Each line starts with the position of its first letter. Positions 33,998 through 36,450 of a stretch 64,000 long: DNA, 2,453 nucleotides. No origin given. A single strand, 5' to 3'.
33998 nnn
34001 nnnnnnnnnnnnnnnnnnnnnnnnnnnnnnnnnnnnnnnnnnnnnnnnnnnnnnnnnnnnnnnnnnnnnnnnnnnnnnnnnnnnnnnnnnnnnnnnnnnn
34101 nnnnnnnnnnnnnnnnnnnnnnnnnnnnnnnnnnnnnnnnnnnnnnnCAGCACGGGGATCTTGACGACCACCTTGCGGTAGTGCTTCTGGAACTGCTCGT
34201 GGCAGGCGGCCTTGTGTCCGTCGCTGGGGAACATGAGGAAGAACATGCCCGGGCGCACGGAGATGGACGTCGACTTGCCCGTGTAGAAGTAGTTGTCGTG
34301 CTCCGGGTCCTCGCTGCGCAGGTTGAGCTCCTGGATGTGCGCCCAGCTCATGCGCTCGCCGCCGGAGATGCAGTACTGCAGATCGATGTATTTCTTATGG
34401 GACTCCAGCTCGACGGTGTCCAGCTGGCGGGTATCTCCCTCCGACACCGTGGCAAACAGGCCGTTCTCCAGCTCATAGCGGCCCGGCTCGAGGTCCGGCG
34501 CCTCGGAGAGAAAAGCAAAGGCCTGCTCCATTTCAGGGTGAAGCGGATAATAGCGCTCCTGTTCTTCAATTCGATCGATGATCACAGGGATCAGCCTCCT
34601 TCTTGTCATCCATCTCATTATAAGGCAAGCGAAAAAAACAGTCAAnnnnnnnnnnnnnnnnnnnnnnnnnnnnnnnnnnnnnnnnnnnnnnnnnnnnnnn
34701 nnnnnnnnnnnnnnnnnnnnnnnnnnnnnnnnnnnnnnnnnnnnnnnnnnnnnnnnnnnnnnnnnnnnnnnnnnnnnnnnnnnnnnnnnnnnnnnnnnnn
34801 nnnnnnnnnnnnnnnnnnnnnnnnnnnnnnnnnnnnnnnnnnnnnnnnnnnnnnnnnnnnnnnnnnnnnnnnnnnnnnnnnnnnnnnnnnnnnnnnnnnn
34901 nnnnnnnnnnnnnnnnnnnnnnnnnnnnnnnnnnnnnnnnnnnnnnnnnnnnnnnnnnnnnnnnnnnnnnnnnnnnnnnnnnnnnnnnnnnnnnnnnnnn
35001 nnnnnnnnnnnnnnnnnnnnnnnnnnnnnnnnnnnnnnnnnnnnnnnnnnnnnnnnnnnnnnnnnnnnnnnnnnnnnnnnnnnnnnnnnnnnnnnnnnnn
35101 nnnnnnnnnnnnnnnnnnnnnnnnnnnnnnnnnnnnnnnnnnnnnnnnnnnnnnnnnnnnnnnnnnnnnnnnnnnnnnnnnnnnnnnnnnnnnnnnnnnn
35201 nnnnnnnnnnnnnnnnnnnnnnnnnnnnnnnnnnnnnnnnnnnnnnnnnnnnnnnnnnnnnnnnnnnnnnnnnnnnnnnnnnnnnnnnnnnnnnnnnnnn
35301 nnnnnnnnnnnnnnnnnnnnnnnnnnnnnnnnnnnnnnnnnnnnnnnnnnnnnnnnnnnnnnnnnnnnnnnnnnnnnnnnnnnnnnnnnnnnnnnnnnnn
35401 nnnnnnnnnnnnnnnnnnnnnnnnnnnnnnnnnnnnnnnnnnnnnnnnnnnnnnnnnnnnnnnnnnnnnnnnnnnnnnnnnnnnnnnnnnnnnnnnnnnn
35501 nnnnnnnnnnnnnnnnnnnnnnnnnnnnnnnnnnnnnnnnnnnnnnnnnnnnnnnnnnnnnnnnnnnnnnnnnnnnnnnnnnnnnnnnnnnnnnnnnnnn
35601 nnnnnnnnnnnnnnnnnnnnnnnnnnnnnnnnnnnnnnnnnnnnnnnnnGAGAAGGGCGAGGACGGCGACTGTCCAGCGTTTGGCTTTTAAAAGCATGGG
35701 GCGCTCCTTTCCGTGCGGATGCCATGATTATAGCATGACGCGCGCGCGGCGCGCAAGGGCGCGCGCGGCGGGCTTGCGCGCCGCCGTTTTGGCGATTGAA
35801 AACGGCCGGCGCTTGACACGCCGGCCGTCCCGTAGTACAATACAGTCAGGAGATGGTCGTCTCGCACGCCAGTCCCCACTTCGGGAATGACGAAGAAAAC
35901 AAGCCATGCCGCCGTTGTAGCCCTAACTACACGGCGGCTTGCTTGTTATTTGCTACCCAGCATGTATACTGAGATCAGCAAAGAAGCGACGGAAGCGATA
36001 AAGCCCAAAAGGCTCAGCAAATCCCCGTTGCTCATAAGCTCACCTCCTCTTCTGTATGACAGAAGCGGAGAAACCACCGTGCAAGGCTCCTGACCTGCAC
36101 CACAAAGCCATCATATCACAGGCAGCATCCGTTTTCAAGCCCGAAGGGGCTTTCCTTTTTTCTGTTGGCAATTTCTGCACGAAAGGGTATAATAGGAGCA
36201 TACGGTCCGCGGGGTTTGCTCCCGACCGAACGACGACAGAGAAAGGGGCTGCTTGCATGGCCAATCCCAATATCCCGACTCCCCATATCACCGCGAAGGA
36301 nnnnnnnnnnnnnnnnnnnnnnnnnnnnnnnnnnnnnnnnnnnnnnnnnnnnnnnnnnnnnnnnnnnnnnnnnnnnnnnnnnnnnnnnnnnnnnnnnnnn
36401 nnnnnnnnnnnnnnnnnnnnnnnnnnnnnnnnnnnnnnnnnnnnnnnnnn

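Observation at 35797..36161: Candidate type I toxin-antitoxin module upstream of deoD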

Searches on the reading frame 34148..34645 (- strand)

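Call 11: search_protein_families(library=pfam, proteins=[window:34148-34645:-], max_evalue=10)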
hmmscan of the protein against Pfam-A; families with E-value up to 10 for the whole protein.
window:34148-34645:- (166 aa): 1 family
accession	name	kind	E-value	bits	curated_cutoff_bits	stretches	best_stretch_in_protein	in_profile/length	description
PF04074.18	DUF386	-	6.9e-35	120.6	26.5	1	22-163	2-144/145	YhcH/YjgK/YiaL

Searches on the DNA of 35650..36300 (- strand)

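Call 6: search_rna_families(source=window, start=35650, end=36300, threshold=evalue, max_evalue=10)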
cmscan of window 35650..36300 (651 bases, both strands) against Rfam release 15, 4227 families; matches with E-value up to 10: 8.
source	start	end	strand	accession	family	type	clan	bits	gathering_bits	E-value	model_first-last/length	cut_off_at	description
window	35672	35779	-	RF02680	PreQ1-III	Cis-reg; riboswitch;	-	18.8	63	0.29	1-102/102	no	PreQ1-III (pre queuosine) riboswitch aptamer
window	35726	35817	-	RF02681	Twister-sister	Gene; ribozyme;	-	18.3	34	0.4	1-81/81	no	Twister_sister_ribozyme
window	35706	35786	-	RF03006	M23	Gene; sRNA;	-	16.1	41.2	3.3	1-53/53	no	M23 RNA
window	36026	36154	-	RF00062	HgcC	Gene;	-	14.9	50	0.61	1-130/130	no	HgcC family RNA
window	35964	36000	+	RF02063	STnc350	Gene; sRNA;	-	14.4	60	9.3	1-68/68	no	Salmonella enterica sRNA STnc350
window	35795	35944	-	RF02346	ar35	Gene; sRNA;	-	14.2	45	3.6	1-144/144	no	Alphaproteobacterial sRNA ar35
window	35730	35861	-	RF02830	Scr1601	Gene; sRNA;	-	11.4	100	7.1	1-209/209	no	Streptomyces RNA 1601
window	36124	36218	+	RF01930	bxd_2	Gene; lncRNA;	-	11.2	80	6.5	1-91/91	no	Bithoraxoid conserved region 2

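Call 55: search_dna_similar(query=window:35790-36140:-, collection=plasmids, mode=distant, max_evalue=0.01)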
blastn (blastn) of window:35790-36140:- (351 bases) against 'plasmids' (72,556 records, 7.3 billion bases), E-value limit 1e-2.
No match.

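Call 69: search_rna_families(sources=[L030, L001, L028, L034, L029, L033, L035, L026], threshold=gathering)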
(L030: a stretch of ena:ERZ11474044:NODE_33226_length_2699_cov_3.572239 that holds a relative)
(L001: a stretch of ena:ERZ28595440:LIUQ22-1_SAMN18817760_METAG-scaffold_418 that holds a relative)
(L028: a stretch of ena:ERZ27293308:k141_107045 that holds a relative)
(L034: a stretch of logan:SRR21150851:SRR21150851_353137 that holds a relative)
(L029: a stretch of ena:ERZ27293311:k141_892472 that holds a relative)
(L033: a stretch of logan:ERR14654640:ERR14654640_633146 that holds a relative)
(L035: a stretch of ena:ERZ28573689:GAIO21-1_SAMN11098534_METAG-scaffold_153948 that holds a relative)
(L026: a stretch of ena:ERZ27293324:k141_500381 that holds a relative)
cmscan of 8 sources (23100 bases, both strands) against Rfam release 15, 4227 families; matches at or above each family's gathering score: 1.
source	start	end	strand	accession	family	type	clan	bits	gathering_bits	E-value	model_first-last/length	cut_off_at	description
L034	721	937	-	RF00230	T-box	Cis-reg; leader;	-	97.4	93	1.3e-20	1-219/219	no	T-box leader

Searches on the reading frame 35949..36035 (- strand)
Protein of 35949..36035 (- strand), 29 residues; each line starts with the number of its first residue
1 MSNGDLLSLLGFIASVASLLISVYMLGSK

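Call 10: search_protein_families(library=ncbifam, proteins=[window:35949-36035:-], max_evalue=10)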
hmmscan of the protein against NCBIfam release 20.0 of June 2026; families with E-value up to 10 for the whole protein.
seq(29 aa): 0 families

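Call 11: search_protein_families(library=pfam, proteins=[window:35949-36035:-], max_evalue=10)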
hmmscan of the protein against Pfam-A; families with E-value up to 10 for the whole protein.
seq(29 aa): 0 families

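Call 54: search_dna_similar(query=window:35949-36035:-, collection=phages, mode=protein, max_evalue=10)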
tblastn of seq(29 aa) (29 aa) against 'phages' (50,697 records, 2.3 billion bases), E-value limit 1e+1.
No match.
